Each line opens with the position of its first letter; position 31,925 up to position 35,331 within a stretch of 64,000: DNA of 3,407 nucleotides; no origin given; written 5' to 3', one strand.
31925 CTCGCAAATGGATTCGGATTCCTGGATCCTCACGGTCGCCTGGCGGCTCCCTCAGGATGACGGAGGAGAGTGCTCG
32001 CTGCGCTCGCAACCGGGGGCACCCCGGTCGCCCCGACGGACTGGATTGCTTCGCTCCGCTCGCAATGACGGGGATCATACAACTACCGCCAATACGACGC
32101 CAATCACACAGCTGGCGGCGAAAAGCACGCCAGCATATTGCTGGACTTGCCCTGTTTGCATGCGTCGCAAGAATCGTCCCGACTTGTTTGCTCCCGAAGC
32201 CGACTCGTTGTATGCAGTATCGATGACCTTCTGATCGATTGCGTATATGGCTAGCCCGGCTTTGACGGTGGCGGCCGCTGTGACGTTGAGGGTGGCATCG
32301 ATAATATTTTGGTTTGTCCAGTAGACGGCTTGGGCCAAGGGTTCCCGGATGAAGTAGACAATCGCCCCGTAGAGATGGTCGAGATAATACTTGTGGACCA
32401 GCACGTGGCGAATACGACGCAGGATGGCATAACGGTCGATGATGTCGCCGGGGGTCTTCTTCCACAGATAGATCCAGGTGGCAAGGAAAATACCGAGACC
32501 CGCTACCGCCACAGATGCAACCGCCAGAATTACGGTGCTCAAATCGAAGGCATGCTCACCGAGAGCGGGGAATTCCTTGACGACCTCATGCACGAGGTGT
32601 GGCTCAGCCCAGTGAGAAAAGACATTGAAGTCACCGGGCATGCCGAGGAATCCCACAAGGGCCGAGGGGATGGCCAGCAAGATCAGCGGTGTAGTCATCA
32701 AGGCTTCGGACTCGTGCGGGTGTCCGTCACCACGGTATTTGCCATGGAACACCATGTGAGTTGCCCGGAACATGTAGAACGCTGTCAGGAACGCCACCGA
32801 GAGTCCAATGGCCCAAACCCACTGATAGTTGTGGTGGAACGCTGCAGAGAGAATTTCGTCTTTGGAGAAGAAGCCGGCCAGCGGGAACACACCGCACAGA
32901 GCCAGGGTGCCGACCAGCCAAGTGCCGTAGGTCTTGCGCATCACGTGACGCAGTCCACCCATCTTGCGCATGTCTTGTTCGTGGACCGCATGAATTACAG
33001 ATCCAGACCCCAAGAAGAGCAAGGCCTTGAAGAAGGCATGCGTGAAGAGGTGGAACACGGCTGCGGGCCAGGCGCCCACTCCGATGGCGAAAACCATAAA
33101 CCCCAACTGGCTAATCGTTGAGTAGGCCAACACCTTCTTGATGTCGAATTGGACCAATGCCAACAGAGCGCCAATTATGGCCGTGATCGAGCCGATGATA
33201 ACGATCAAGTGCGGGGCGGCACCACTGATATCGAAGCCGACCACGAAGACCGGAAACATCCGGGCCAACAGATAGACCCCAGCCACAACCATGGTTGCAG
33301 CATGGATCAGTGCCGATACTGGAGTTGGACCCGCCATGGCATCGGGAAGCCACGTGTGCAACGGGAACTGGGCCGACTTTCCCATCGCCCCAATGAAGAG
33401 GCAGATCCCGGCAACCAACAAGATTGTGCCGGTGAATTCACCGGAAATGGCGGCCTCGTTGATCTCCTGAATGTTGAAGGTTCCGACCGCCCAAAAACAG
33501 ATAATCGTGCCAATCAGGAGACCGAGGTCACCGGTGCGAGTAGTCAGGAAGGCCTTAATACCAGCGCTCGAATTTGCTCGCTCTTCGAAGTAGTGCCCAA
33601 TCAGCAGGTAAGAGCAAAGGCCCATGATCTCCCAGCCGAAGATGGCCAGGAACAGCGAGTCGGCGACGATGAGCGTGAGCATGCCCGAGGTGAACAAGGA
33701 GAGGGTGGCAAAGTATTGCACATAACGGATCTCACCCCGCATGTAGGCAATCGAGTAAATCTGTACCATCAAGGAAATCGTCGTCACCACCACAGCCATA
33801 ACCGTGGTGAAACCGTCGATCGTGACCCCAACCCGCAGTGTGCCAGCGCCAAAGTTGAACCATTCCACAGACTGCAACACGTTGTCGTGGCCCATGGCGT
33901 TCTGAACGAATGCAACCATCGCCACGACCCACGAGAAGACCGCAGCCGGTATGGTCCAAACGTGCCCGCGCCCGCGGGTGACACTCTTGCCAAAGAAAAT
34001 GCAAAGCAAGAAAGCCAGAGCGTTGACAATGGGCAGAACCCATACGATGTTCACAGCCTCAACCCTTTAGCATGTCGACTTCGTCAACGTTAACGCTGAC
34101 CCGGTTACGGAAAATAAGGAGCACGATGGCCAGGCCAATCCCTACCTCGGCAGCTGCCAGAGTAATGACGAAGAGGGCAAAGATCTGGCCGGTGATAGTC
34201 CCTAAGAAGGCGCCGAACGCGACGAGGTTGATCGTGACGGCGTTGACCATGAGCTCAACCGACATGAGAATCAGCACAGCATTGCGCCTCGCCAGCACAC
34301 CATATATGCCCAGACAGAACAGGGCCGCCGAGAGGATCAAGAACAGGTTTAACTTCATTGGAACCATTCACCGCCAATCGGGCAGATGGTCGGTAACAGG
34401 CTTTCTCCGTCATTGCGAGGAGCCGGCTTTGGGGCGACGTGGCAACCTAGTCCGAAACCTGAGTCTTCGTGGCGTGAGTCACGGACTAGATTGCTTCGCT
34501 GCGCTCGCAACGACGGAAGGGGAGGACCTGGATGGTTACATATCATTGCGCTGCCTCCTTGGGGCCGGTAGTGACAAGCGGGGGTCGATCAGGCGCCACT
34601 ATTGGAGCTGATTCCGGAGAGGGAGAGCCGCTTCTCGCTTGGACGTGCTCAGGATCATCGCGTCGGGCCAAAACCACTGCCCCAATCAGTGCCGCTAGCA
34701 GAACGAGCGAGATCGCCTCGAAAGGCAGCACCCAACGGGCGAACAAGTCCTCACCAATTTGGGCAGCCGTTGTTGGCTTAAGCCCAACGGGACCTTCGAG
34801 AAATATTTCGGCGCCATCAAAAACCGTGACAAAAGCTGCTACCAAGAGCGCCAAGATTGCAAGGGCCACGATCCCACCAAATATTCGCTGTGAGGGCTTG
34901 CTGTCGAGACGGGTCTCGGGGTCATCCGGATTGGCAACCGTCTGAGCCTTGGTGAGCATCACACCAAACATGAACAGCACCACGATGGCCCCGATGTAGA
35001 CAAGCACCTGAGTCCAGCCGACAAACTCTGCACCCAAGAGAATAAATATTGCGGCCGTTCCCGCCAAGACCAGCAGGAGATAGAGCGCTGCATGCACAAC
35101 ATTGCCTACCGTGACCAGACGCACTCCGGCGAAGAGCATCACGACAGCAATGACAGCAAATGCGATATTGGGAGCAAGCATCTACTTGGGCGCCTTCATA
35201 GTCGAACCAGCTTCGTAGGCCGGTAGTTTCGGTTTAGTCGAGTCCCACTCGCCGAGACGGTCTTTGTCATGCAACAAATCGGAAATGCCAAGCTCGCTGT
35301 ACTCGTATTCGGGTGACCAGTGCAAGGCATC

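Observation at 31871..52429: Modular hairpin repeat family colonising the intercistronic junctions of both nuo operons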

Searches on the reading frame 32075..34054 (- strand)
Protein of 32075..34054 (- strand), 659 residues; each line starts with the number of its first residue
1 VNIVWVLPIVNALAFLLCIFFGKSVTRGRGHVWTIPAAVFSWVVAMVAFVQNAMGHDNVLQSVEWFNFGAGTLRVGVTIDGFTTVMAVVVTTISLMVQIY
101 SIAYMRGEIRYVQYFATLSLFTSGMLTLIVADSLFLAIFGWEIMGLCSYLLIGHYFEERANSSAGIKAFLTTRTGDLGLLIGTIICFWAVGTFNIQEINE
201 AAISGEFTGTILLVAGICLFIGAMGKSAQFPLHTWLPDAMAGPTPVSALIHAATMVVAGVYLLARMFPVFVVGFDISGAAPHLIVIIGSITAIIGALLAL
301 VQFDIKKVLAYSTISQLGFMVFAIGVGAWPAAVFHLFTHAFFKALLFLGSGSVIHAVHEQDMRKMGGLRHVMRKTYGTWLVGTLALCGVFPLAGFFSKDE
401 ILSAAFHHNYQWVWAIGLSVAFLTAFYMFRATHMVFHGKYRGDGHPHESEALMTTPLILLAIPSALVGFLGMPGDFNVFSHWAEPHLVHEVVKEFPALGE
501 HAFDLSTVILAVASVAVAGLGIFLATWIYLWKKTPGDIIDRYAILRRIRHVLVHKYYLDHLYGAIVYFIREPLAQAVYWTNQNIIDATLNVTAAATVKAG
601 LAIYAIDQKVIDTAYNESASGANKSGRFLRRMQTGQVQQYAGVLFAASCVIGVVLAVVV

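Call 14: search_protein_families(library=pfam, proteins=[window:32075-34054:-])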
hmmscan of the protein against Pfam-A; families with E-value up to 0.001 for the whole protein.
window:32075-34054:- (659 aa): 3 families
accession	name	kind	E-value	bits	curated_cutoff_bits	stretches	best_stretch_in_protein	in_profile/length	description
PF00361.26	Proton_antipo_M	-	1.2e-82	277.8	21.5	1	131-424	1-294/294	NADH:quinone oxidoreductase/Mrp antiporter, TM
PF00662.26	Proton_antipo_N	-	5e-14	52.4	24.5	1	65-115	1-51/51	NADH-Ubiquinone oxidoreductase (complex I), chain 5 N-terminus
PF01010.25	Proton_antipo_C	-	6.9e-10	39.4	26.8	1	443-530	90-178/243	NADH-dehyrogenase subunit F, TMs, (complex I) C-terminus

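Call 24: list_cluster_members(proteins=[P0001, window:32075-34054:-, window:25-2646:+, window:15290-16915:+])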
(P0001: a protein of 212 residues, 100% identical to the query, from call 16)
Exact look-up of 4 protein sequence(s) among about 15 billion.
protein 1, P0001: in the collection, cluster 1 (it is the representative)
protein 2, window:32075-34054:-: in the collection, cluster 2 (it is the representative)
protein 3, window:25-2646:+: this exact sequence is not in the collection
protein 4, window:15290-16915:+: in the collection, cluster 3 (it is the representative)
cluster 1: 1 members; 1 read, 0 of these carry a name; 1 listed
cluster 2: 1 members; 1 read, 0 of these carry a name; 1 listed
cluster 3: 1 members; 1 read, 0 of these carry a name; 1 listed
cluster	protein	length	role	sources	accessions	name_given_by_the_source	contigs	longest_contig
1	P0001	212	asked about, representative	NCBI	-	-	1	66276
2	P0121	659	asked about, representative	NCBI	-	-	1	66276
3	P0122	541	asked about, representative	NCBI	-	-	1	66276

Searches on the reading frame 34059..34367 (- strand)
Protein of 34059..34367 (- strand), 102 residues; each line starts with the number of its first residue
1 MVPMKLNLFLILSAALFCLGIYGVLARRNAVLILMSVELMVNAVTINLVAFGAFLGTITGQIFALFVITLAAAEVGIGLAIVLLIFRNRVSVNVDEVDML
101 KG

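Call 14: search_protein_families(library=pfam, proteins=[window:34059-34367:-])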
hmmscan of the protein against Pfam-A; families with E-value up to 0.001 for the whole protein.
window:34059-34367:- (102 aa): 1 family
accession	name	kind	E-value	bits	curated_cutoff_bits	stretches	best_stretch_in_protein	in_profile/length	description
PF00420.29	Oxidored_q2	-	4.7e-27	94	26.1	1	9-102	2-95/95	NADH-ubiquinone/plastoquinone oxidoreductase chain 4L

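Call 15: find_encoding_contigs(protein=window:34059-34367:-, flank=10000, max_places=6)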
Protein window:34059-34367:- (102 aa): no gene with exactly this product is on record in the collection.

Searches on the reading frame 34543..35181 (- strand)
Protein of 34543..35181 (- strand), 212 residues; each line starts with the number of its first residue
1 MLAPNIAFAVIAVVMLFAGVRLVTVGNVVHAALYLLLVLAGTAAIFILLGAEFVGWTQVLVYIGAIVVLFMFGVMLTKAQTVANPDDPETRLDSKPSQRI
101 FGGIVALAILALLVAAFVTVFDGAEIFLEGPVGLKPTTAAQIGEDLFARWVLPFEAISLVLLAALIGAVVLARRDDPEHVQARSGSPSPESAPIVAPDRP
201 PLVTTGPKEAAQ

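Call 14: search_protein_families(library=pfam, proteins=[window:34543-35181:-])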
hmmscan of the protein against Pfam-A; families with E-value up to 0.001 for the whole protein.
window:34543-35181:- (212 aa): 1 family
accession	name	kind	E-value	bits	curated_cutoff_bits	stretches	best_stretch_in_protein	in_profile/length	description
PF00499.25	Oxidored_q3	-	2.5e-36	125.1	33.2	1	19-171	2-146/146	NADH-ubiquinone/plastoquinone oxidoreductase chain 6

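Call 16: find_homologous_proteins(query=window:34543-35181:-)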
Query window:34543-35181:- (212 aa): 5660 proteins with E <= 0.001 among 8000 candidates; the best 120 are listed.
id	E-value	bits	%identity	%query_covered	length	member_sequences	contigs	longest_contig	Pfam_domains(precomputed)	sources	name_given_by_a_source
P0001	2.3e-125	434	100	100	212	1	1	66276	PF00499.26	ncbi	-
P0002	1.9e-53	199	61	88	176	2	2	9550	PF00499.26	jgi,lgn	-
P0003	2.0e-53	199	62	86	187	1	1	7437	PF00499.26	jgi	jgi:NADH-quinone oxidoreductase subunit J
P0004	2.1e-53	199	60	86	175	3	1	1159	PF00499.26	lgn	-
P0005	1.3e-52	196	60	90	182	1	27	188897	PF00499.26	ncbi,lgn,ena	-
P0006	9.0e-52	194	49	86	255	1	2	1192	PF00499.26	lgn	-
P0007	1.2e-51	193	50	86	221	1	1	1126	PF00499.26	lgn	-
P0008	2.2e-51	193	60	86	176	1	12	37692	PF00499.26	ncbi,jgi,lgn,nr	ncbi:MAG: NADH-quinone oxidoreductase subunit J [Acidimicrobiia bacterium]|nr:NADH-quinone oxidoredu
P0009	3.3e-51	192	50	84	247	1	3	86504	PF00499.26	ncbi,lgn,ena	-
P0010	3.7e-51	192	59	87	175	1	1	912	PF00499.26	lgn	-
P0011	1.1e-50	190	58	88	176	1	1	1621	PF00499.26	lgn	-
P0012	3.8e-50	188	48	90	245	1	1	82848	PF00499.26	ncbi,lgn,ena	-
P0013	1.2e-49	187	57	86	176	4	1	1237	PF00499.26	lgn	-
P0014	1.2e-48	184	58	87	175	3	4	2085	PF00499.26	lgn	-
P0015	3.5e-48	182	57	89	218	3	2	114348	PF00499.26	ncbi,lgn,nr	ncbi:MAG: NADH-quinone oxidoreductase subunit J [Acidimicrobiia bacterium]|nr:NADH-quinone oxidoredu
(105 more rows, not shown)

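Call 17: find_encoding_contigs(protein=P0001, flank=10000, max_places=4)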
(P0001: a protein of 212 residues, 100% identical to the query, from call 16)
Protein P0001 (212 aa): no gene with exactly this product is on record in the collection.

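Call 34: find_encoding_contigs(protein=P0005, flank=10000, max_places=3)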
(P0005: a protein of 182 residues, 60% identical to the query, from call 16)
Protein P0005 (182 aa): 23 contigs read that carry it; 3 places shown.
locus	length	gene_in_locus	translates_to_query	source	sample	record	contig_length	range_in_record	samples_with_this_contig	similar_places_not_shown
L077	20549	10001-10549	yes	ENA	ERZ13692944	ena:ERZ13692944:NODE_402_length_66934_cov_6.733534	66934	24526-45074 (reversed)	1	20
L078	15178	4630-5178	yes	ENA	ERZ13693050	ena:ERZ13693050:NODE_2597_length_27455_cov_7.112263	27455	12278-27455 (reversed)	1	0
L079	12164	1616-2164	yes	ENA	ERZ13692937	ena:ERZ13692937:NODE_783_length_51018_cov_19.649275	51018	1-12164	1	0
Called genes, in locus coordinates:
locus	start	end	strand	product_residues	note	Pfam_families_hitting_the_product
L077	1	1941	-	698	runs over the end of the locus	-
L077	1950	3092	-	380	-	PF02803:Thiolase_C (weak), PF22691:Thiolase_C_1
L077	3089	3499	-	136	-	PF12172:zf-ChsH2 (weak), PF01796:OB_ChsH2_C (weak)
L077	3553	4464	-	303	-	PF01734:Patatin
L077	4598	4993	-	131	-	PF01850:PIN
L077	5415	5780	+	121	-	PF00507:Oxidored_q4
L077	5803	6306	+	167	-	PF01058:Oxidored_q6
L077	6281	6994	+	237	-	PF00329:Complex1_30kDa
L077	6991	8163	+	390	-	PF00346:Complex1_49kDa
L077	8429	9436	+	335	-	PF00146:NADHdh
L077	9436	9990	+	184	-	PF13183:Fer4_8 (faint), PF14697:Fer4_21 (faint), PF12797:Fer4_2 (faint), PF13237:Fer4_10 (faint), PF12838:Fer4_7, PF13187:Fer4_9 (weak), PF13484:Fer4_16 (faint), PF00037:Fer4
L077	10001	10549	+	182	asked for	PF00499:Oxidored_q3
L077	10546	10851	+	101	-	PF00420:Oxidored_q2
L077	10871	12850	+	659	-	PF00662:Proton_antipo_N, PF00361:Proton_antipo_M, PF01010:Proton_antipo_C (weak)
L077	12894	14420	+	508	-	PF01059:Oxidored_q5_N (weak), PF00361:Proton_antipo_M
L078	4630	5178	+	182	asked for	PF00499:Oxidored_q3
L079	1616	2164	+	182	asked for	PF00499:Oxidored_q3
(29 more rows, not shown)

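Call 35: find_encoding_contigs(protein=P0002, flank=10000, max_places=2)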
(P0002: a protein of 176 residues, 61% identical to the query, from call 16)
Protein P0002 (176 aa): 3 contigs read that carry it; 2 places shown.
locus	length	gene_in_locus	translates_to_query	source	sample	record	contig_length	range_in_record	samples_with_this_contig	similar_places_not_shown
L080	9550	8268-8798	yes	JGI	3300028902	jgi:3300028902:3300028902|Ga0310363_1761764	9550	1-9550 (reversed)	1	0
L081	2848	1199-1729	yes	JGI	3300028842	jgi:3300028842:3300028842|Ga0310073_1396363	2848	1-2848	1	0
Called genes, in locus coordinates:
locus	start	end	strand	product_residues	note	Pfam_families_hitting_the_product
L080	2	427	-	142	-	?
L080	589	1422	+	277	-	-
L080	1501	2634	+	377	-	PF02515:CoA_transf_3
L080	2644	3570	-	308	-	PF01734:Patatin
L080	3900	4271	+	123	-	PF00507:Oxidored_q4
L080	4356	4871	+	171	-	PF01058:Oxidored_q6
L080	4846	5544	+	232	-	PF00329:Complex1_30kDa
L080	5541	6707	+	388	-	PF00346:Complex1_49kDa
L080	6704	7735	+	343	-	PF00146:NADHdh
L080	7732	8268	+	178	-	PF14697:Fer4_21 (faint), PF12797:Fer4_2 (faint), PF13237:Fer4_10 (faint), PF12838:Fer4_7, PF13187:Fer4_9 (weak), PF13484:Fer4_16 (faint), PF00037:Fer4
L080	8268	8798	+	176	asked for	PF00499:Oxidored_q3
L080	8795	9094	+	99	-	PF00420:Oxidored_q2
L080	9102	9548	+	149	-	?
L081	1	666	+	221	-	?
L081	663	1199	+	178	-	PF14697:Fer4_21 (faint), PF12797:Fer4_2 (faint), PF13237:Fer4_10 (faint), PF12838:Fer4_7, PF13187:Fer4_9 (weak), PF13484:Fer4_16 (faint), PF00037:Fer4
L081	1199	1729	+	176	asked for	PF00499:Oxidored_q3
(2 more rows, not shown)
